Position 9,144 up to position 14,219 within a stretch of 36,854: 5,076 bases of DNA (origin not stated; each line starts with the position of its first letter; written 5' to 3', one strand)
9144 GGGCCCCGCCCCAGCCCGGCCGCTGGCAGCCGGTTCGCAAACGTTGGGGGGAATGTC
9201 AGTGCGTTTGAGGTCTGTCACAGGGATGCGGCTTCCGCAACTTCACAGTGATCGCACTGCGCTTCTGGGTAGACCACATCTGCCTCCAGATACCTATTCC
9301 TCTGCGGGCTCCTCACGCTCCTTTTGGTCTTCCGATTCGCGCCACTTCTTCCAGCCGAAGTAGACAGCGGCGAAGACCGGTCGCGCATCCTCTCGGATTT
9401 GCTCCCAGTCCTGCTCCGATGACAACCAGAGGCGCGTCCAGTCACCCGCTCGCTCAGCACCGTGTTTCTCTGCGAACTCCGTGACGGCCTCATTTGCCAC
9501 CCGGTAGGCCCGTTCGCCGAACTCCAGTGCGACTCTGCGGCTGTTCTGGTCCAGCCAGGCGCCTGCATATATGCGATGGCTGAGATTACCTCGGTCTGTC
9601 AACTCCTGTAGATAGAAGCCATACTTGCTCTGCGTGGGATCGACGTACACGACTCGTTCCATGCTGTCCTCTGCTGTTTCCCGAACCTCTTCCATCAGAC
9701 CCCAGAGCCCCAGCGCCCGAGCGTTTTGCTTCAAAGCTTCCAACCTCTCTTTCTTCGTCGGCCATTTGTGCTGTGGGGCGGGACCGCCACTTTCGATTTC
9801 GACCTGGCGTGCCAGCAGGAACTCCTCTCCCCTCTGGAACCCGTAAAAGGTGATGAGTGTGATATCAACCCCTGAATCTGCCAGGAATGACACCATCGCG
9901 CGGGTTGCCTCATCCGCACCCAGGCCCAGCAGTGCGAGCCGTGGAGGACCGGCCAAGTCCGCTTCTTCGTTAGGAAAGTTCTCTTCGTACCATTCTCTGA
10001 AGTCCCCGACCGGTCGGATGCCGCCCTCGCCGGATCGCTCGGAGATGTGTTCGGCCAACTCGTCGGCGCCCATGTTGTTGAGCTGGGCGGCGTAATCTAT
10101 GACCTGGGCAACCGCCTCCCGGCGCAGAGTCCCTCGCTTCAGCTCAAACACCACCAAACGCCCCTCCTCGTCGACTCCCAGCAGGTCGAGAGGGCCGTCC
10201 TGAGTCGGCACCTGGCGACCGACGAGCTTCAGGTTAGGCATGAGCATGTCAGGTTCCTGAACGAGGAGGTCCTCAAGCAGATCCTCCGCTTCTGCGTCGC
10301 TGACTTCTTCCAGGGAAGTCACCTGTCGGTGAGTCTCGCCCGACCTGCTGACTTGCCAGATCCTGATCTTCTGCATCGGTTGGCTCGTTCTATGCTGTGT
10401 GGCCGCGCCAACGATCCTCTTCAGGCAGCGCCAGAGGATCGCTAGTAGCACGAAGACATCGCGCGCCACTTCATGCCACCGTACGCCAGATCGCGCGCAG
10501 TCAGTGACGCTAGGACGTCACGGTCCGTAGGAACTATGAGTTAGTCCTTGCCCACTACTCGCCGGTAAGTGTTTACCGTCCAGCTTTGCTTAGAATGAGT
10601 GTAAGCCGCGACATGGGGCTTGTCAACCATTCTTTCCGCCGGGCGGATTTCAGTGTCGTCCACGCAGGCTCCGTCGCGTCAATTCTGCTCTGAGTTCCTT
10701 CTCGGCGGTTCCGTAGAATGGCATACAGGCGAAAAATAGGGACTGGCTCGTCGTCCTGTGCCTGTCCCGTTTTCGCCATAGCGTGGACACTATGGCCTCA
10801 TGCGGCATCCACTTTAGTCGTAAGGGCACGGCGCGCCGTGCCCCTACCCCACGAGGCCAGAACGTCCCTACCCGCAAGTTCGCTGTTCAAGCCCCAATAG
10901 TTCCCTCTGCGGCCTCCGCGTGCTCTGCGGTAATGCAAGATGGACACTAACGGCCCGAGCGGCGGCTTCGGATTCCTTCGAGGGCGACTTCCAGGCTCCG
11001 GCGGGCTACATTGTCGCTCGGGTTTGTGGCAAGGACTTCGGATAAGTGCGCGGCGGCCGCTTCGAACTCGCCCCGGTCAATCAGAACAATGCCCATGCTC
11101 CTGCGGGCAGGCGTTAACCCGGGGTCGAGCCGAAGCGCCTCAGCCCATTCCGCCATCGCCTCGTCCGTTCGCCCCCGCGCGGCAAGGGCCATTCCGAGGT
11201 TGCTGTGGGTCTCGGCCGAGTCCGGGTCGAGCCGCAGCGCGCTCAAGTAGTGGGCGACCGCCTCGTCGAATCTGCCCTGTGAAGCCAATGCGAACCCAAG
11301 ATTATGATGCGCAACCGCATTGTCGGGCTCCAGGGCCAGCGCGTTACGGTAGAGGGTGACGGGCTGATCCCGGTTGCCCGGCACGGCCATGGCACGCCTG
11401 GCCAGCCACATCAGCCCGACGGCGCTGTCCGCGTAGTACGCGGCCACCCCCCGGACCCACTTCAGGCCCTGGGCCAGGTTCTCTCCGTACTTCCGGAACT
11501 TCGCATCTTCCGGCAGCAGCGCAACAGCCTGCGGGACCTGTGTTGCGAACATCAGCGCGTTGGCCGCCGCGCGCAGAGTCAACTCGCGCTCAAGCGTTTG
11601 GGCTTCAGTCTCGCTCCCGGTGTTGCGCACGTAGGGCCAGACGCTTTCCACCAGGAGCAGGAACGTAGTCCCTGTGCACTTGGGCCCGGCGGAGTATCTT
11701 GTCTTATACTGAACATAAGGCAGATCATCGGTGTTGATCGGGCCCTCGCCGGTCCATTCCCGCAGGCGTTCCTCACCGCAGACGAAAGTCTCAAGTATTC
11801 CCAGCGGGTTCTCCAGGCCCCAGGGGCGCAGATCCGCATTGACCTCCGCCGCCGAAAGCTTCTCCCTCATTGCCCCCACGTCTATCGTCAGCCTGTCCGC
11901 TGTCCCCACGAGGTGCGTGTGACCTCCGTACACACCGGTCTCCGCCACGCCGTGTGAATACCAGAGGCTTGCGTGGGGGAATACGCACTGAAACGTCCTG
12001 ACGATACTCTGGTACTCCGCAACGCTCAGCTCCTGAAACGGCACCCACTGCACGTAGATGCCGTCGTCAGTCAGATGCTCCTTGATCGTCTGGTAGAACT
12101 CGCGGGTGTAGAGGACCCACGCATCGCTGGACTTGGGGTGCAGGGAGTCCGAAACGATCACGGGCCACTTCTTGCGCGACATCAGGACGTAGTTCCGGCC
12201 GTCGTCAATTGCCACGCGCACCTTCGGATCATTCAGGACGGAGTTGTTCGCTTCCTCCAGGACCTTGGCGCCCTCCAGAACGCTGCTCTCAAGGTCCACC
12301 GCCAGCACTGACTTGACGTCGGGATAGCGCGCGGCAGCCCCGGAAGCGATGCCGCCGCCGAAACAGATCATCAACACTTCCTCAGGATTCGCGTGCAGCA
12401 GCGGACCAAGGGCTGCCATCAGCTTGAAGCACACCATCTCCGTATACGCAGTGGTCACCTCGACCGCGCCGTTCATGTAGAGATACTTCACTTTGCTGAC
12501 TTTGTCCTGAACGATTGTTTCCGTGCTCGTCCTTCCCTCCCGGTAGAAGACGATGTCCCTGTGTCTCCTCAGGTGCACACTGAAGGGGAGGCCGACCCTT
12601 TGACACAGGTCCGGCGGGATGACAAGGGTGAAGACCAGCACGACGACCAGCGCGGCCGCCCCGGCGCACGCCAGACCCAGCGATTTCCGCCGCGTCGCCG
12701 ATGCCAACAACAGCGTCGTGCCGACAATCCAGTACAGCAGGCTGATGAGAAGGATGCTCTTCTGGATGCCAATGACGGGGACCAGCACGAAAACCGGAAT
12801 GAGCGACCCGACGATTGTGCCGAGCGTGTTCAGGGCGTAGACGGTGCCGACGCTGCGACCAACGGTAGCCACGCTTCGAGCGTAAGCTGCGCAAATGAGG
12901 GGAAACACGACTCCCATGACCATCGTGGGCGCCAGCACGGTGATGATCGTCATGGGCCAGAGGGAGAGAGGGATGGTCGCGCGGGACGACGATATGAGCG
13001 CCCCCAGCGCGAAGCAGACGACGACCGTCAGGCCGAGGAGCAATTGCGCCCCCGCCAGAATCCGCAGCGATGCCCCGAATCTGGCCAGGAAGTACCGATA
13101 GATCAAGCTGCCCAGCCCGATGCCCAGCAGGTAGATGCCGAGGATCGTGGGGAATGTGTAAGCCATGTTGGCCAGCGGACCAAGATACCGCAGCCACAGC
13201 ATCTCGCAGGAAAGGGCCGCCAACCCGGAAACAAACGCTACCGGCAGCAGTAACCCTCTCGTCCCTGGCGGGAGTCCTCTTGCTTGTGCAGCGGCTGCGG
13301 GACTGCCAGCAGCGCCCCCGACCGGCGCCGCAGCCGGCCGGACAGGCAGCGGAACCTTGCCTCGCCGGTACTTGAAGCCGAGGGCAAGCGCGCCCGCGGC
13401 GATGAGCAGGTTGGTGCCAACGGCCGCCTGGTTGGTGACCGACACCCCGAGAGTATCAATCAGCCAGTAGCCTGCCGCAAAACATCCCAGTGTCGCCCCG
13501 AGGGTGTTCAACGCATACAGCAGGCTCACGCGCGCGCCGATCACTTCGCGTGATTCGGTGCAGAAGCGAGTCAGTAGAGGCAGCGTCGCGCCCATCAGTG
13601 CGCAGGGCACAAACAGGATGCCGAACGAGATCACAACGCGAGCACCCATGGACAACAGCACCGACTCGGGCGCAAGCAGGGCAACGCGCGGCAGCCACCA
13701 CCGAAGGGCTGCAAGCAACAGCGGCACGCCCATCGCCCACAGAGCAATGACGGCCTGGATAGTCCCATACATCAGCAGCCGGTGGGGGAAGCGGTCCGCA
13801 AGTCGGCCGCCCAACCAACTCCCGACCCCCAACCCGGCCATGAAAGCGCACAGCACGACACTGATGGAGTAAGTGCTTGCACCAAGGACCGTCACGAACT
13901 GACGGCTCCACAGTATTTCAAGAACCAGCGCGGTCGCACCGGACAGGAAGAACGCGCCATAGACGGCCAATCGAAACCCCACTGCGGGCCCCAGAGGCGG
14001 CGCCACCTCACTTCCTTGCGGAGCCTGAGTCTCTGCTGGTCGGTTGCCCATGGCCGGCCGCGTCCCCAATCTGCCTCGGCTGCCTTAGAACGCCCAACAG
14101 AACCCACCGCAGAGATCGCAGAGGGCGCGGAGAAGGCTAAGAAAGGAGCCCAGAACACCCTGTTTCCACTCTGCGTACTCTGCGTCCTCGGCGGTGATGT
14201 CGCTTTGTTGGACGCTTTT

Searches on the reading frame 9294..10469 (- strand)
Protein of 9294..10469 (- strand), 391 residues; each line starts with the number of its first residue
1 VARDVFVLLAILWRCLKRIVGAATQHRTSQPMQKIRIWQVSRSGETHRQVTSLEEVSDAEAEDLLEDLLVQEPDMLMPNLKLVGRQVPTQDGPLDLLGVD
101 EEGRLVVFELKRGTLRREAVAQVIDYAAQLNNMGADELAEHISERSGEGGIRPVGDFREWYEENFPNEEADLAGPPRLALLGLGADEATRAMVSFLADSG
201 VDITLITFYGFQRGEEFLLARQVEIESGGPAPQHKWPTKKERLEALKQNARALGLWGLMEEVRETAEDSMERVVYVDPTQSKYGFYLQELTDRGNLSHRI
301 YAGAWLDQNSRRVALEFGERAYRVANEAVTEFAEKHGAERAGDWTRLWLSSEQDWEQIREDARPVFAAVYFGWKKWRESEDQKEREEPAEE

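Call 31: search_protein_families(library=pfam, proteins=[window:9294-10469:-], max_evalue=0.001)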
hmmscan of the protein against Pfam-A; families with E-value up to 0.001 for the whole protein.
window:9294-10469:- (391 aa): 1 family
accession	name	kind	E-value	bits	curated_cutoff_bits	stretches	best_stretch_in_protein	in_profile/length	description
PF01939.22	NucS_C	-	5e-09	36.6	24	1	62-132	2-72/124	Endonuclease NucS C-terminal domain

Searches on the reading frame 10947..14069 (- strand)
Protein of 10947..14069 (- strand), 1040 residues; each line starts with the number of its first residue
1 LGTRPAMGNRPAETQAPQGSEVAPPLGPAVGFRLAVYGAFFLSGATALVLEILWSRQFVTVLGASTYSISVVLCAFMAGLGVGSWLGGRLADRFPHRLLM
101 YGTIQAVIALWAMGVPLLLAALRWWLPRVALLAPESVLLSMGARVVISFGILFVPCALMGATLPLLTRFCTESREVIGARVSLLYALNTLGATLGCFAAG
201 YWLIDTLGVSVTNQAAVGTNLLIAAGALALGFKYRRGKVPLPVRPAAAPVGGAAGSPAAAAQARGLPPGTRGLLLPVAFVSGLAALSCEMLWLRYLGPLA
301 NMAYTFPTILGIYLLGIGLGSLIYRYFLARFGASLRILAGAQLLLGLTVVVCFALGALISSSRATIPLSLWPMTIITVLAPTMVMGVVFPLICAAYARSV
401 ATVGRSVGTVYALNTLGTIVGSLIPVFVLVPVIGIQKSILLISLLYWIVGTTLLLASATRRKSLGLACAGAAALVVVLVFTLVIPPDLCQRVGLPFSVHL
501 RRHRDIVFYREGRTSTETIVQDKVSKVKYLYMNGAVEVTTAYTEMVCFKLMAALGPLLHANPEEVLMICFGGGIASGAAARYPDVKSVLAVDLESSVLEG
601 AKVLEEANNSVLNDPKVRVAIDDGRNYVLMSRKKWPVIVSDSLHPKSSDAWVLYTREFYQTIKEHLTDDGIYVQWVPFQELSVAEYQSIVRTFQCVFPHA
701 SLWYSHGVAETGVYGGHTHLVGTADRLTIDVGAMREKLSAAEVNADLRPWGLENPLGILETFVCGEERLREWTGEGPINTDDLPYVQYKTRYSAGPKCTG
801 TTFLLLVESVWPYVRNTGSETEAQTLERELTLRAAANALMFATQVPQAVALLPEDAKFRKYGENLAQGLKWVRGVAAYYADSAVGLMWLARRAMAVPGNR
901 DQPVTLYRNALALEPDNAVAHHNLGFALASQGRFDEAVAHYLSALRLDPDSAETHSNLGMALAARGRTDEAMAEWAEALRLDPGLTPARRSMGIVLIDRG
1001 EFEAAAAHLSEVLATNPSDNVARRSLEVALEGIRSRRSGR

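Call 31: search_protein_families(library=pfam, proteins=[window:10947-14069:-], max_evalue=0.001)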
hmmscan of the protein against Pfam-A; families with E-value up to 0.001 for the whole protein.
window:10947-14069:- (1040 aa): 19 families
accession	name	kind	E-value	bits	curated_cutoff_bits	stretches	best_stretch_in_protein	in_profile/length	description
PF13414.12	TPR_11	-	1.3e-24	86.1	26.8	2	927-962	3-38/42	TPR repeat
PF07719.23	TPR_2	-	1.3e-20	72.2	27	2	919-950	2-33/34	Tetratricopeptide repeat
PF00515.34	TPR_1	-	1.1e-18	66.6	27.8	1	918-950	1-33/34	Tetratricopeptide repeat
PF01564.23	Spermine_synth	-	6.4e-17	62.1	22.9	1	550-702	7-158/186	Spermine/spermidine synthase domain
PF13431.12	TPR_17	-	1.2e-15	56.8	24.4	2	906-938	1-33/34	Tetratricopeptide repeat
PF14559.12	TPR_19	-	1.6e-15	57.6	25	3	928-983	1-56/68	Tetratricopeptide repeat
PF13432.12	TPR_16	-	5.3e-13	49.6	32.7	2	927-984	6-63/65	Tetratricopeptide repeat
PF13428.12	TPR_14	-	1.4e-12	47.4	23.5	1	920-958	3-41/44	Tetratricopeptide repeat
PF13424.12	TPR_12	-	1e-09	38.9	30.1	1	918-981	3-74/77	Tetratricopeptide repeat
PF07721.20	TPR_4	-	3.1e-09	37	27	0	918-940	1-23/26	Tetratricopeptide repeat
PF13181.12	TPR_8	-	7.9e-09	35.4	25.7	1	920-950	3-33/34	Tetratricopeptide repeat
PF13176.12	TPR_7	-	1.5e-07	31.4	27.9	0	920-950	1-33/36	Tetratricopeptide repeat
PF13371.12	TPR_9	-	2.2e-07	31.2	35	0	963-1024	6-67/73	Tetratricopeptide repeat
PF13374.12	TPR_10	-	2.9e-06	27.5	27.5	0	922-946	6-30/42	Tetratricopeptide repeat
PF24575.1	TPR_Slam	-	3.3e-06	27.9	35.2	0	906-972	37-101/104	Surface lipoprotein assembly modifier, N-terminal TPR repeats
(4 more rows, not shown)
